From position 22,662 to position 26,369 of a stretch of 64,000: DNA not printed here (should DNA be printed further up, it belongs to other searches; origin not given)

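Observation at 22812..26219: Solitary 1135-aa STAND NTPase with TPR sensor and an unrecognised C-terminal module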

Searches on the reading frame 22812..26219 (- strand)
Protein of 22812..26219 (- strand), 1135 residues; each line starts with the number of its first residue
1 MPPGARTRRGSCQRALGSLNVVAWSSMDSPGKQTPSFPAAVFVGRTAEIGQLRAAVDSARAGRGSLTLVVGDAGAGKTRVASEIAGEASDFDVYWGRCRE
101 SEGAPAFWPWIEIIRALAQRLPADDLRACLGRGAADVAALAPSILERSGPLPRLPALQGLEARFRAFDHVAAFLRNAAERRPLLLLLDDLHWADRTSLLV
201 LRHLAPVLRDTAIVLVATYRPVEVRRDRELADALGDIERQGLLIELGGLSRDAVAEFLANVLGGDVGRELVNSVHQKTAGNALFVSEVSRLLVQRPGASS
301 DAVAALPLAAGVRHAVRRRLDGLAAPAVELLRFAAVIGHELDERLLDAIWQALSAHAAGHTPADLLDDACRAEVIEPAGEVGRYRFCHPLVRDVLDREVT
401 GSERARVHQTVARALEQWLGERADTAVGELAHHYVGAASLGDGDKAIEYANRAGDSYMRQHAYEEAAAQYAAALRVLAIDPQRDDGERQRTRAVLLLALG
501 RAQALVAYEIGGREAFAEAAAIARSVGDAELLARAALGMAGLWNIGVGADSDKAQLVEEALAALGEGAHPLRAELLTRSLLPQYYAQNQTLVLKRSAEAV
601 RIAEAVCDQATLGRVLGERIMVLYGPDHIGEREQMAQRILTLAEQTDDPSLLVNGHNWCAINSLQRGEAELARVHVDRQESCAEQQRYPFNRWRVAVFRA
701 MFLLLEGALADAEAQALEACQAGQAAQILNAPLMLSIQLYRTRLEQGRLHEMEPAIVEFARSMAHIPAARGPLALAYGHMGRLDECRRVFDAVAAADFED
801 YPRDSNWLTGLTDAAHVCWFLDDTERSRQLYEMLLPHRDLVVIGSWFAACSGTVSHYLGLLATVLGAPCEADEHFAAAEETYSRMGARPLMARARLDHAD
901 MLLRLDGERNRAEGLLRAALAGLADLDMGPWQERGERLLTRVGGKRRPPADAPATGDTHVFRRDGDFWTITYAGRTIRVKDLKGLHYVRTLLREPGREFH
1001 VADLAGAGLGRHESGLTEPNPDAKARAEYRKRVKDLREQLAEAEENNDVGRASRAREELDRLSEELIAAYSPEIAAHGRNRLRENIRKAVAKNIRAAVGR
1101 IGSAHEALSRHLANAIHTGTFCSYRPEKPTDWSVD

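Call 4: search_protein_families(library=pfam, proteins=[window:22812-26219:-], max_evalue=1)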
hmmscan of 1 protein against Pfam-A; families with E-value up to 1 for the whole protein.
window:22812-26219:- (1135 aa): 8 families
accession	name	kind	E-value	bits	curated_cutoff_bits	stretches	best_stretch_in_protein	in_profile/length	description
PF13191.12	AAA_16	-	1.6e-26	94.2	32.6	1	42-210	2-161/167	AAA ATPase domain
PF13401.12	AAA_22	-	1.4e-05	25.9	27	1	64-219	5-124/130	AAA domain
PF10923.14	BrxC_BrxD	-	0.0025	17.2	22.2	1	41-88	26-73/414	BREX system ATP-binding protein BrxC/D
PF07719.23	TPR_2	-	0.01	16.3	27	0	448-475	2-29/34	Tetratricopeptide repeat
PF16065.10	DUF4807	-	0.025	14.7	27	1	635-687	52-104/126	Domain of unknown function (DUF4807)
PF07439.16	DUF1515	-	0.039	14.4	22.2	1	1032-1113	16-99/113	Protein of unknown function (DUF1515)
PF05729.18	NACHT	-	0.049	13.9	26.7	0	66-88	2-24/167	NACHT domain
PF25199.1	nSTAND_NTPase5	-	0.14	12.4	34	1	52-96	28-76/145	Novel STAND NTPase 5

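Call 5: search_protein_families(library=padloc, proteins=[window:22812-26219:-], max_evalue=1)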
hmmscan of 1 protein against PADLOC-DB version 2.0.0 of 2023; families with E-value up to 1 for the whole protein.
window:22812-26219:- (1135 aa): 1 family
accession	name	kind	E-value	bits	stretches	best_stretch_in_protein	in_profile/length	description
PDLC04140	mad8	-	0.0072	13.9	1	60-90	23-53/314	mads_8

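Call 6: search_protein_families(library=ncbifam, proteins=[window:22812-26219:-], max_evalue=1)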
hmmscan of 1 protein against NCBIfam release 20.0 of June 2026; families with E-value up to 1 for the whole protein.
window:22812-26219:- (1135 aa): 2 families
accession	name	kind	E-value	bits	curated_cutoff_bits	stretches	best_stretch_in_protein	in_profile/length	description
TIGR03903.1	TOMM_kin_cyc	equivalog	1.2e-36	126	705.75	1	41-702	482-1153/1267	TOMM system kinase/cyclase fusion protein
NF033453.1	BREX_3_BrxF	hypoth_equivalog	0.16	11.6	50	0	51-87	3-39/149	BREX-3 system P-loop-containing protein BrxF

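Call 7: search_solved_structures(query=window:22812-26219:-, max_evalue=1)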
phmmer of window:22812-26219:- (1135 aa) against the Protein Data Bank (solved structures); distinct sequences matched with E-value up to 1: 2.
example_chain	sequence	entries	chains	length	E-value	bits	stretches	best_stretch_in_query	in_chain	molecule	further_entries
7tbo_A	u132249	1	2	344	0.088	14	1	1016-1079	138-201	D12 LOV2-DARPin fusion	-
5djn_A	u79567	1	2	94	0.48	11.5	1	1016-1074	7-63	Kinesin-like protein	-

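Call 16: find_homologous_proteins(query=window:22812-26219:-)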
Query window:22812-26219:- (1135 aa): 1735 proteins with E <= 0.001 among 8000 candidates; the best 120 are listed.
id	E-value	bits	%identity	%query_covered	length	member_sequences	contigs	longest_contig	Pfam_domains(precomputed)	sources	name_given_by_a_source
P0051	0.0e+0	2446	100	98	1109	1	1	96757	PF13401.13,PF13191.13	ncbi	-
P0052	0.0e+0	2185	89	98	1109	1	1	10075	PF13401.13,PF13191.13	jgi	-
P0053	0.0e+0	1308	57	98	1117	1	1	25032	PF13191.13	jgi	jgi:AAA ATPase domain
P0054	0.0e+0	1301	57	98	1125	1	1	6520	PF13191.13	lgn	-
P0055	0.0e+0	1259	55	98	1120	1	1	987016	PF13191.13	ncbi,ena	-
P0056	0.0e+0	1214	55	96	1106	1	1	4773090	PF13401.13,PF13191.13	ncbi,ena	-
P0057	0.0e+0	1173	53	98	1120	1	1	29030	PF13424.13,PF13401.13,PF07719.24,PF13191.13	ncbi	-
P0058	6.2e-189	649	39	81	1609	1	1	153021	PF07714.24,PF00069.32,PF13401.13,PF00211.26,PF13191.13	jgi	jgi:class 3 adenylate cyclase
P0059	5.9e-182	626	38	96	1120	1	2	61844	PF13401.13,PF13191.13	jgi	jgi:tetratricopeptide (TPR) repeat protein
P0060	5.2e-180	619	37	96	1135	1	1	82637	PF13401.13,PF07719.24,PF13191.13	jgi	jgi:tetratricopeptide (TPR) repeat protein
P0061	1.0e-178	615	39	96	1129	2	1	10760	PF13401.13,PF13191.13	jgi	jgi:tetratricopeptide (TPR) repeat protein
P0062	1.3e-177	611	38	96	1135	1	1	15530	PF13401.13,PF13191.13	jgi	jgi:hypothetical protein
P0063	2.3e-172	594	37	97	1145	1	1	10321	PF13191.13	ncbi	-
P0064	6.7e-172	592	39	96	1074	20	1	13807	PF13401.13,PF13191.13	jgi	jgi:tetratricopeptide (TPR) repeat protein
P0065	2.9e-171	590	38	96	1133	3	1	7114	PF13424.13,PF13191.13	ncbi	-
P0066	3.1e-171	590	36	98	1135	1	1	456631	PF13191.13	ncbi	-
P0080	9.3e-159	549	37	96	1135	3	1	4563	PF13191.13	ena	-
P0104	1.3e-154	535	37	96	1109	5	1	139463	PF13401.13,PF13191.13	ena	-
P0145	5.4e-144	500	38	78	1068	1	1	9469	PF13424.13,PF00486.35,PF13191.13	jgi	jgi:DNA-binding winged helix-turn-helix (wHTH) protein/tetratricopeptide (TPR) repeat protein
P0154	1.5e-142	495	39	78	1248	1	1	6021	PF03704.24,PF13424.13,PF00486.35,PF13401.13,PF07719.24,PF13191.13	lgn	-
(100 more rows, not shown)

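Call 18: find_encoding_contigs(protein=P0051, flank=10000, max_places=3)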
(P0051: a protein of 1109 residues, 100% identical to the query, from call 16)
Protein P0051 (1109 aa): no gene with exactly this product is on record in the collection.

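Call 20: list_cluster_members(proteins=[P0051, P0055, P0056, P0009])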
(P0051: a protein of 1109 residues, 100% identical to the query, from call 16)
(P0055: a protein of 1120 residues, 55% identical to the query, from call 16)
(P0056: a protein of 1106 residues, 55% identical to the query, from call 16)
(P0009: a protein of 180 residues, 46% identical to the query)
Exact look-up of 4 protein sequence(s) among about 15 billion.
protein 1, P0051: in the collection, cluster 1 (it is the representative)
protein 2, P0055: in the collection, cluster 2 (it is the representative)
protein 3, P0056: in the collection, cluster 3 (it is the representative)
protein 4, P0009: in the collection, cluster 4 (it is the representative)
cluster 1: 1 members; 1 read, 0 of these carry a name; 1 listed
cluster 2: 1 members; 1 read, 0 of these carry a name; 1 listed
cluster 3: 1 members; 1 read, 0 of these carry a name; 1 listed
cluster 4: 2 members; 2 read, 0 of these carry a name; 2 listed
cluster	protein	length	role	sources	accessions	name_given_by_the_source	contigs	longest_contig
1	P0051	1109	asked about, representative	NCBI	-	-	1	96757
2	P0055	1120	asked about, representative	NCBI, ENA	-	-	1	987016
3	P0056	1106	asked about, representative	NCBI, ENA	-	-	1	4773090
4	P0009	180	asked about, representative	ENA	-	-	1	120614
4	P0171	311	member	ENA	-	-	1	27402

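Call 31: find_encoding_contigs(protein=P0055, flank=10000, max_places=2)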
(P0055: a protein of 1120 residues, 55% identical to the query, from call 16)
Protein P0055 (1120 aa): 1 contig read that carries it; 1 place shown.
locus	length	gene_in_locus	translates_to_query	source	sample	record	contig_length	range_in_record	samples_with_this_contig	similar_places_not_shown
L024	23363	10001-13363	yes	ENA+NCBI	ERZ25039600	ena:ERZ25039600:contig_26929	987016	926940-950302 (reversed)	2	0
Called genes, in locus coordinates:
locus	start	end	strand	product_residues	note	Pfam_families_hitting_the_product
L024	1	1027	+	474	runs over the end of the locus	PF00149:Metallophos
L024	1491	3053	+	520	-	PF04675:DNA_ligase_A_N, PF01068:DNA_ligase_A_M, PF04679:DNA_ligase_A_C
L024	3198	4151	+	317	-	PF01048:PNP_UDP_1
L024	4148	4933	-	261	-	PF00775:Dioxygenase_C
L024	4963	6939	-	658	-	-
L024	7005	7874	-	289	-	PF02230:Abhydrolase_2 (weak)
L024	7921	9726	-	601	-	PF13360:PQQ_2 (weak), PF13570:Beta-prop_ACSF4 (weak), PF13360:PQQ_2, PF01011:PQQ, PF13570:Beta-prop_ACSF4 (weak), PF13360:PQQ_2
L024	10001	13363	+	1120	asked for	PF13191:AAA_16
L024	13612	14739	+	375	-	-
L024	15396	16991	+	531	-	PF00916:Sulfate_transp, PF16983:MFS_MOT1 (weak)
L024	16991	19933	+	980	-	PF10070:DabA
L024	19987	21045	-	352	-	-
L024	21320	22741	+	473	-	PF00361:Proton_antipo_M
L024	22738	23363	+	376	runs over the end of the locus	-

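Call 32: find_encoding_contigs(protein=P0056, flank=10000, max_places=2)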
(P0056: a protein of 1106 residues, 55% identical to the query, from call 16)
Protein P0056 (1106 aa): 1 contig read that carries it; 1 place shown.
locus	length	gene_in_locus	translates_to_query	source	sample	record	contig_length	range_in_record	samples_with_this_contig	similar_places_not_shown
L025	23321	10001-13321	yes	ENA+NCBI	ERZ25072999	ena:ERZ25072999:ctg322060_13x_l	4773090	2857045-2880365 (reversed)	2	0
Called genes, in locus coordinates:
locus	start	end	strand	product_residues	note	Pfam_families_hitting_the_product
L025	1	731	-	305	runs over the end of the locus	-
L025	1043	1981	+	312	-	PF00106:adh_short, PF08659:KR, PF13561:adh_short_C2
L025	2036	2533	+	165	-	PF01451:LMWPc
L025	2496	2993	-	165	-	PF00583:Acetyltransf_1, PF13673:Acetyltransf_10, PF13508:Acetyltransf_7, PF08445:FR47 (weak)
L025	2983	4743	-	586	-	-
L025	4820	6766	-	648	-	PF01663:Phosphodiest, PF13424:TPR_12 (weak), PF14559:TPR_19 (weak), PF13414:TPR_11 (weak), PF13424:TPR_12 (weak), PF13432:TPR_16 (weak), PF00515:TPR_1 (weak), PF07719:TPR_2 (weak), +10 more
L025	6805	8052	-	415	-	PF02771:Acyl-CoA_dh_N (weak), PF02770:Acyl-CoA_dh_M, PF00441:Acyl-CoA_dh_1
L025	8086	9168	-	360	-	PF02771:Acyl-CoA_dh_N, PF02770:Acyl-CoA_dh_M, PF00441:Acyl-CoA_dh_1, PF08028:Acyl-CoA_dh_2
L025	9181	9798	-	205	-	PF00440:TetR_N, PF13977:TetR_C_6 (weak), PF16925:TetR_C_13 (weak), PF17938:TetR_C_29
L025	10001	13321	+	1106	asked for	PF13191:AAA_16, PF13401:AAA_22 (faint)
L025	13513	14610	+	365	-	-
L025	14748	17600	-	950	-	-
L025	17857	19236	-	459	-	PF00072:Response_reg, PF00158:Sigma54_activat, PF14532:Sigma54_activ_2, PF07728:AAA_5 (weak), PF25601:AAA_lid_14, PF02954:HTH_8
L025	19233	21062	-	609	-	PF02743:dCache_1, PF00672:HAMP, PF00512:HisKA, PF02518:HATPase_c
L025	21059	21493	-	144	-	-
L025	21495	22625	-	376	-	-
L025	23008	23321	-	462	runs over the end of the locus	PF13620:CarboxypepD_reg (faint)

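Call 35: find_encoding_contigs(protein=P0053, flank=8000, max_places=1)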
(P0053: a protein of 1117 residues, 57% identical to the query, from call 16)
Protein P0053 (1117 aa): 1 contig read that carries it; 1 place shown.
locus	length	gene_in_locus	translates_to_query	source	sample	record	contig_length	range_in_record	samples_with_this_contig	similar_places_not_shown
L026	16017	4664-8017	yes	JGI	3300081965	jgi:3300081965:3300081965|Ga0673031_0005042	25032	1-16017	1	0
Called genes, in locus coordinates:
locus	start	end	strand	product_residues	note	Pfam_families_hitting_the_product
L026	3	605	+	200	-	?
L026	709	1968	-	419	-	PF07602:DUF1565 (faint), PF22842:Pel9A-like_beta_helix, PF05048:NosD, PF13229:Beta_helix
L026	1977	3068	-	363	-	PF07602:DUF1565 (weak), PF22842:Pel9A-like_beta_helix (weak), PF05048:NosD (weak), PF13229:Beta_helix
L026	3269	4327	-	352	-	PF04055:Radical_SAM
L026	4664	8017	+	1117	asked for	PF13191:AAA_16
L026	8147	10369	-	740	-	PF00989:PAS, PF08448:PAS_4, PF13188:PAS_8 (weak), PF13426:PAS_9, PF08448:PAS_4 (weak), PF00512:HisKA, PF02518:HATPase_c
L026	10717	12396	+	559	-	PF07969:Amidohydro_3, PF01979:Amidohydro_1 (weak)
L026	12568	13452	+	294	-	-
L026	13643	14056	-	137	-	PF09130:DUF1932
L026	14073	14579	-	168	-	PF13527:Acetyltransf_9 (weak), PF00583:Acetyltransf_1, PF13673:Acetyltransf_10, PF13508:Acetyltransf_7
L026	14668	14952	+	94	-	PF07704:PSK_trans_fac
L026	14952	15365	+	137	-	PF01850:PIN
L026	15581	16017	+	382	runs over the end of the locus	PF00355:Rieske, PF00848:Ring_hydroxyl_A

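Call 36: find_encoding_contigs(protein=P0057, flank=8000, max_places=1)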
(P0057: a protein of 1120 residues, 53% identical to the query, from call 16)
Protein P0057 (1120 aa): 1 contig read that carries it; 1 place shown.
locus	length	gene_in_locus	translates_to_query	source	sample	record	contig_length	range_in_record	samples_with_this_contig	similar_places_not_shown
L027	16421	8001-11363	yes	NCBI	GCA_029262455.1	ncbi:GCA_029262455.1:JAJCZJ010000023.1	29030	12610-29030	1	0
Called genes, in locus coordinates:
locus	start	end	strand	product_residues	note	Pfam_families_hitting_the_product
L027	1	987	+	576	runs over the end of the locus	PF23981:DUF7305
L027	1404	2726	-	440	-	PF17785:PUA_3, PF10672:Methyltrans_SAM, PF03602:Cons_hypoth95 (weak)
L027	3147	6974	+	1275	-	-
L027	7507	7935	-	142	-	PF17830:STI1-HOP_DP (faint)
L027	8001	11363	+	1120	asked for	PF13191:AAA_16, PF13401:AAA_22 (weak), PF07719:TPR_2 (faint), PF13424:TPR_12 (faint)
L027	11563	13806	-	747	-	PF00324:AA_permease, PF13520:AA_permease_2, PF00582:Usp (weak)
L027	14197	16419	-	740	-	?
